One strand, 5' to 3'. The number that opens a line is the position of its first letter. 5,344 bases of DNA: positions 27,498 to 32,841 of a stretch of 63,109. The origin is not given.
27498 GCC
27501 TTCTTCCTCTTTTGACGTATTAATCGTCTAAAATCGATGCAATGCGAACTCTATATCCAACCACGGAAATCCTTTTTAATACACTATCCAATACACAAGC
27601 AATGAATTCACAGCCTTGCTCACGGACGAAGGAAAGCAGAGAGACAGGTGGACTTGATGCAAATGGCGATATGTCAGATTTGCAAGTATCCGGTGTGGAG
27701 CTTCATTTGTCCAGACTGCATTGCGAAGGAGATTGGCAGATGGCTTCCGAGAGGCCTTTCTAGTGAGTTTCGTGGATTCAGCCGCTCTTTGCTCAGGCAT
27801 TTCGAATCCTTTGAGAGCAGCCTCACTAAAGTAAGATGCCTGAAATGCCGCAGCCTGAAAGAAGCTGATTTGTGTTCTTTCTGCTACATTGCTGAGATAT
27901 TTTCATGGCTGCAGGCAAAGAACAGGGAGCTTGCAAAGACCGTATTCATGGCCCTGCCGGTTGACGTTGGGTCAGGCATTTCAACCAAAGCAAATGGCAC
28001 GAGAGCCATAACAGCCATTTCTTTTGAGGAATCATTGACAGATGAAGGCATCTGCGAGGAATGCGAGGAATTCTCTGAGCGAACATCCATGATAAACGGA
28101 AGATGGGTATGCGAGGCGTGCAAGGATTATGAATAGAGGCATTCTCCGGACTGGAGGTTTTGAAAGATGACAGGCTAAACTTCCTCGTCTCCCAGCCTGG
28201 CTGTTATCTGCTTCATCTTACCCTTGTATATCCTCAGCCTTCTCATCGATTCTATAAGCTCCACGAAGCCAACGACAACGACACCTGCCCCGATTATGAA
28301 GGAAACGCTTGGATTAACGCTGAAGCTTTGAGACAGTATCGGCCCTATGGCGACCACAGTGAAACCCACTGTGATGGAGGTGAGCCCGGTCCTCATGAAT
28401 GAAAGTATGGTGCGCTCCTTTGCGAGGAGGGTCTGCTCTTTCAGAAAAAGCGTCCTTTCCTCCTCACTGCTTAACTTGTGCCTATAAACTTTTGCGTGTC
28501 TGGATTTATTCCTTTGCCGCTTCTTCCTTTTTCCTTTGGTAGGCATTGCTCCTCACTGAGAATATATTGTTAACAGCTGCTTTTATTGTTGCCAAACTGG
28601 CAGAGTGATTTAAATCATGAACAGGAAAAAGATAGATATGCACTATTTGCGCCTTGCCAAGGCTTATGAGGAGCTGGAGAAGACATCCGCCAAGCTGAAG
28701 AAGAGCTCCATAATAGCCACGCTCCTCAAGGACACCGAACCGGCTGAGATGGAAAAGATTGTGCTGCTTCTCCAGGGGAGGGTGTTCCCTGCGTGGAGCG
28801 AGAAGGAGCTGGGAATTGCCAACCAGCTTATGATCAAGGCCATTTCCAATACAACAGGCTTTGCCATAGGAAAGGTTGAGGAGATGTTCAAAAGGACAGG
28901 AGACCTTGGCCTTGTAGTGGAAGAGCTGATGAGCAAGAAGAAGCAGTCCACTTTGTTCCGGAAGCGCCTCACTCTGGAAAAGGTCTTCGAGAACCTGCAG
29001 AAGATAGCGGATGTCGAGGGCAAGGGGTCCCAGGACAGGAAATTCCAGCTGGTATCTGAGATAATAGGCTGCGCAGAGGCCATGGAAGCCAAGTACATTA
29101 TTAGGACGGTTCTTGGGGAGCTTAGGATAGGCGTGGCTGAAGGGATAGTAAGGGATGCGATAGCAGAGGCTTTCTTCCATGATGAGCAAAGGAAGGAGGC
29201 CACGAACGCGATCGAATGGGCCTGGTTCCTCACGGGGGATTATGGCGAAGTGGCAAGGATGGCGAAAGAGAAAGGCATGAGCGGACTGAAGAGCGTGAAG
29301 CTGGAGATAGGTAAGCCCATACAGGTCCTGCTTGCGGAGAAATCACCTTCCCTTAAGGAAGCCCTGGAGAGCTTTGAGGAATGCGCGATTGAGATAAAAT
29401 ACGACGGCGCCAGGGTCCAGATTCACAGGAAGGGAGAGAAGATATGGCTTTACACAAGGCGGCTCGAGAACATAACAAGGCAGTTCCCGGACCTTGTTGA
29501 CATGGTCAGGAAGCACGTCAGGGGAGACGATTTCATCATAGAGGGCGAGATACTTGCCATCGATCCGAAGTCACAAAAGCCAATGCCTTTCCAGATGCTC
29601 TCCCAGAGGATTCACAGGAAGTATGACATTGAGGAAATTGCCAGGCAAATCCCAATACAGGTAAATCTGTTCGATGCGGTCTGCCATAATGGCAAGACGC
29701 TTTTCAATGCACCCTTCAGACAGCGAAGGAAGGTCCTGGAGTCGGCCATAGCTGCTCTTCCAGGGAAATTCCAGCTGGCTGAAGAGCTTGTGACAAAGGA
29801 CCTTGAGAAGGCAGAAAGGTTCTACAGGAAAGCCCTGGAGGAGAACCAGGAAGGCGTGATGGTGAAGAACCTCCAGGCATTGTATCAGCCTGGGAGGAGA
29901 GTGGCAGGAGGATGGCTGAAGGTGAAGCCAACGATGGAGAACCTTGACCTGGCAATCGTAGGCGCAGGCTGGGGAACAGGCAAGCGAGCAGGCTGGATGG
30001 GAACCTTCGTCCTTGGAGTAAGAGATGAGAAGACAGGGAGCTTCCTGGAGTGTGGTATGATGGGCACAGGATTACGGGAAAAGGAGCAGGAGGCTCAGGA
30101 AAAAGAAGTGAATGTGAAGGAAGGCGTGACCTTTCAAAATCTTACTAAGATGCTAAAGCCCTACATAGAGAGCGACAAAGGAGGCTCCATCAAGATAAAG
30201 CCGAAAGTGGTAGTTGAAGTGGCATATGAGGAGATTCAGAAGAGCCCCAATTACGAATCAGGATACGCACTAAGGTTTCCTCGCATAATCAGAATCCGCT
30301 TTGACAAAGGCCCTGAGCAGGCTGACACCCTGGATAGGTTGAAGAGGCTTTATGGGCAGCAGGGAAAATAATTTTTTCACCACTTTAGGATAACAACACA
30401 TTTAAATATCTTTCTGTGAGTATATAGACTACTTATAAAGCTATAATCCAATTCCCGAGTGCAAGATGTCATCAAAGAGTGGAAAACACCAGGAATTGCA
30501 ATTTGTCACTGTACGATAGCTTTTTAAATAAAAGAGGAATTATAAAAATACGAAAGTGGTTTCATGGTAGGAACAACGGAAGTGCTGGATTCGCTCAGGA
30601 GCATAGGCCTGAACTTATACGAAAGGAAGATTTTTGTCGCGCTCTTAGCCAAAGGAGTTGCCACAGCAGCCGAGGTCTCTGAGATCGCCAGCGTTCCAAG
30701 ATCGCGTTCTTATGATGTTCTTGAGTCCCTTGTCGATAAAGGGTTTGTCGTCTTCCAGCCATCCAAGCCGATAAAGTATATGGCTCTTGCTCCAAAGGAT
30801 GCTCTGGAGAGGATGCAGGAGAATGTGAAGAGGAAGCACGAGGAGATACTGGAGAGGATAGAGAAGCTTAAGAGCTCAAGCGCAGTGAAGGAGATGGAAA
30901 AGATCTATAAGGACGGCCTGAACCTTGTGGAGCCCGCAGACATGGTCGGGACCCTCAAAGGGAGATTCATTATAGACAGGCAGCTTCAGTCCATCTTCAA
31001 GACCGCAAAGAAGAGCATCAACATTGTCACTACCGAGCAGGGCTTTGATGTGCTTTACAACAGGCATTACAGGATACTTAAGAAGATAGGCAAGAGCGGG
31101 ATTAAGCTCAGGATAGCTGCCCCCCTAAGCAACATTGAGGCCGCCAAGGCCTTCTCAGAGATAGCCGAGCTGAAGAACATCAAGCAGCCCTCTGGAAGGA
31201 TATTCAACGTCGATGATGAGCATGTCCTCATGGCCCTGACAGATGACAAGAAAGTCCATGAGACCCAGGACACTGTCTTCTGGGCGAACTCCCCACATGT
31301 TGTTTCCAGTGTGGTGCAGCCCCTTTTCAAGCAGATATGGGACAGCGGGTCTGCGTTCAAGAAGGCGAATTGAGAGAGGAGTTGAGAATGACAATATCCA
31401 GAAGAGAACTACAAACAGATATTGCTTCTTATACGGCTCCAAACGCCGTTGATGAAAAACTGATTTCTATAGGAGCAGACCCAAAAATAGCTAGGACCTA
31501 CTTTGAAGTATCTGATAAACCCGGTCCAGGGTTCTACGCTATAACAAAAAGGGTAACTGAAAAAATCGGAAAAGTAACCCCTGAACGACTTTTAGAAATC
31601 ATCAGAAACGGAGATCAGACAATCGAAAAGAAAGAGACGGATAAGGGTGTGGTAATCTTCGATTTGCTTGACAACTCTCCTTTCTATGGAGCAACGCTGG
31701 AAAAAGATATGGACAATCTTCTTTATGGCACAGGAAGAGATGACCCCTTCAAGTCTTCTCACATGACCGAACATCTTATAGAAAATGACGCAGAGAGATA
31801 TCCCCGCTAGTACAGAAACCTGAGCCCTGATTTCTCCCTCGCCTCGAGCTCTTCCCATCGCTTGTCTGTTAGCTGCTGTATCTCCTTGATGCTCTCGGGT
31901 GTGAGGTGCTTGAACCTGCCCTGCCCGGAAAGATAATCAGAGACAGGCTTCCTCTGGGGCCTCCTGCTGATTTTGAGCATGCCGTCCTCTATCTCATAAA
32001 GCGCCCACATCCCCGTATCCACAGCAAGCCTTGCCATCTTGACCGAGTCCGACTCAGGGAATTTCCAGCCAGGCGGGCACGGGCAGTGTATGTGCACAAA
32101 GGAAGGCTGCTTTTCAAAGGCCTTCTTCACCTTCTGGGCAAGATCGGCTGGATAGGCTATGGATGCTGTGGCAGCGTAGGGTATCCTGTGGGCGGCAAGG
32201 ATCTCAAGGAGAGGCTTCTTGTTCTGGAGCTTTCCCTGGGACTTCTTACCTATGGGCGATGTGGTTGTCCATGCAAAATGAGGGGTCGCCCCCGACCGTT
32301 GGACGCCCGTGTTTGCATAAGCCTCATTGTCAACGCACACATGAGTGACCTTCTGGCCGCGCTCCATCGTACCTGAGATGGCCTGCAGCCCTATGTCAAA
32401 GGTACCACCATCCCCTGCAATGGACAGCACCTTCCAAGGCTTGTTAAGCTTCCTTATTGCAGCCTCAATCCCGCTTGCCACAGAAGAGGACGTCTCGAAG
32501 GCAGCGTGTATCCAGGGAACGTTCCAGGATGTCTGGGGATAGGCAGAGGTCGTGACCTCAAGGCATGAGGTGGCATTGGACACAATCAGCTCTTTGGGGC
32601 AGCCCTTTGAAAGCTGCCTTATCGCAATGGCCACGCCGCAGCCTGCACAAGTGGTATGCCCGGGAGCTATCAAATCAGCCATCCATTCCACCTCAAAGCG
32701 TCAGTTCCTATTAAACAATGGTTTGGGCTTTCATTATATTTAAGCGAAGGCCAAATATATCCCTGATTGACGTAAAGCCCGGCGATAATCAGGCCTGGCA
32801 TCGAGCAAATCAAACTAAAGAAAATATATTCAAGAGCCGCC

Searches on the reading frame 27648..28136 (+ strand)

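Call 8: search_protein_families(library=pfam, proteins=[window:27648-28136:+], max_evalue=0.01)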
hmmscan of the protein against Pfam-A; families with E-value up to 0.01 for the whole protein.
window:27648-28136:+ (162 aa): 1 family
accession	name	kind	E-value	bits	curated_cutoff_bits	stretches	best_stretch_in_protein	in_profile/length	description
PF24458.1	DUF7573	-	0.0021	18.4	30.2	1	131-160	9-38/39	Domain of unknown function (DUF7573)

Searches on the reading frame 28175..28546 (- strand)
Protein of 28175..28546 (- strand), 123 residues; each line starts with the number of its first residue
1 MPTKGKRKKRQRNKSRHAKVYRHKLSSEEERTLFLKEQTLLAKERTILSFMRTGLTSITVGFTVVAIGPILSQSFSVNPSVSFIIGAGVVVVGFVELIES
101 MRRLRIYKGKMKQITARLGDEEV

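Call 8: search_protein_families(library=pfam, proteins=[window:28175-28546:-], max_evalue=0.01)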
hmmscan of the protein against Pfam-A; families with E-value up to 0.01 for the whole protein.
window:28175-28546:- (123 aa): 3 families
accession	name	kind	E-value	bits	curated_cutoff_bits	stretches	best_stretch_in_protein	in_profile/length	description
PF02656.20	DUF202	-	7.8e-10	39.5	23.4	1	39-105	2-63/68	Domain of unknown function (DUF202)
PF14007.11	YtpI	-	0.00021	22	29.4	1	54-108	32-84/87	YtpI-like protein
PF24365.1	DUF7521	-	0.0028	18.4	27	1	48-101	31-81/82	Family of unknown function (DUF7521)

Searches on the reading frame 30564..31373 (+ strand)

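Call 8: search_protein_families(library=pfam, proteins=[window:30564-31373:+], max_evalue=0.01)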
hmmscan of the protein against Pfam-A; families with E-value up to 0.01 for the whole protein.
window:30564-31373:+ (269 aa): 1 family
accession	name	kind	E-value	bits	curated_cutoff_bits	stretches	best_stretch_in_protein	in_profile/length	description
PF01978.25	TrmB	-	6.8e-20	71.1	25.6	1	11-77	1-67/68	Sugar-specific transcriptional regulator TrmB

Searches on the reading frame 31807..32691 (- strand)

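Call 8: search_protein_families(library=pfam, proteins=[window:31807-32691:-], max_evalue=0.01)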
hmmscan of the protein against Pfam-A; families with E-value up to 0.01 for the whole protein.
window:31807-32691:- (294 aa): 1 family
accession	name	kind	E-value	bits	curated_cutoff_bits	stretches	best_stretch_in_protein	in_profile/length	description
PF02775.26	TPP_enzyme_C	-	1.1e-19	71.2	21.9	1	49-201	14-151/151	Thiamine pyrophosphate enzyme, C-terminal TPP binding domain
